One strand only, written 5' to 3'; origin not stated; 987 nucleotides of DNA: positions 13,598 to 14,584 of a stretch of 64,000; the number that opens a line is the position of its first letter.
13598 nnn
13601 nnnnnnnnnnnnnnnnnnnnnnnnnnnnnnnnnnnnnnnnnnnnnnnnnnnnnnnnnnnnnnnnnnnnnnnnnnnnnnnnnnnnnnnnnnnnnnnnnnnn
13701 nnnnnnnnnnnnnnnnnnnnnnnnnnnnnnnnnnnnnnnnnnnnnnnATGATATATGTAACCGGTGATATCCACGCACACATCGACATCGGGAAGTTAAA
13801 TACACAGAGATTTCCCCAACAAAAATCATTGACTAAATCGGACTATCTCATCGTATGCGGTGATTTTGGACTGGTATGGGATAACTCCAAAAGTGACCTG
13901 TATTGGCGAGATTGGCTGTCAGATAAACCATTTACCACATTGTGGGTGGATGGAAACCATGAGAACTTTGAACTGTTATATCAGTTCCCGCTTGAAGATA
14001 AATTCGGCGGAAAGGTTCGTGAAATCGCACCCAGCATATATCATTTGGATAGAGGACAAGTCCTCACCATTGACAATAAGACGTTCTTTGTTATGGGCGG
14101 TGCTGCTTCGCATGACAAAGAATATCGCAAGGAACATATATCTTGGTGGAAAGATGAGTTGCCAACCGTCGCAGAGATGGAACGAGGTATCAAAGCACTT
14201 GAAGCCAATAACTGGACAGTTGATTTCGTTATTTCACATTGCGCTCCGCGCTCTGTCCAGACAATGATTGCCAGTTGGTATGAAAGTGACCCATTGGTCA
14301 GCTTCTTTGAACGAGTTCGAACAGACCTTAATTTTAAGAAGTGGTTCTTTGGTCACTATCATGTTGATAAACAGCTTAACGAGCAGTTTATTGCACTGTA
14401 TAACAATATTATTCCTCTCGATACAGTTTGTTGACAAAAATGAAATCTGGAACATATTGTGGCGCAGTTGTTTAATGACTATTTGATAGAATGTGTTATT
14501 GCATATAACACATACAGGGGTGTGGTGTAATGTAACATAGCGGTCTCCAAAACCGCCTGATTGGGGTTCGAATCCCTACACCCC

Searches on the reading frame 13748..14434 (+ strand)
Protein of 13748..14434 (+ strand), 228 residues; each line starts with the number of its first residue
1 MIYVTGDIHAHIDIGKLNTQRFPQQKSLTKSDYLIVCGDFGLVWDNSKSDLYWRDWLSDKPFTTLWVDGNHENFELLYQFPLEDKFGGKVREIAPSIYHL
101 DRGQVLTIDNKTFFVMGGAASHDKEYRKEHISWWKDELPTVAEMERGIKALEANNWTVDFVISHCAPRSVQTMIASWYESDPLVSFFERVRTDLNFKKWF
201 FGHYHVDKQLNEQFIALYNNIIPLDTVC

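Call 42: search_protein_families(library=pfam, proteins=[window:13748-14434:+], max_evalue=0.001)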
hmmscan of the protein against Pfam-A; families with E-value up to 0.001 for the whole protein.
window:13748-14434:+ (228 aa): 1 family
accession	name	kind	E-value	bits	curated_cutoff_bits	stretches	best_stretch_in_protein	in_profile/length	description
PF00149.33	Metallophos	-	1.5e-11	45.5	21.5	1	2-206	3-190/191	Calcineurin-like phosphoesterase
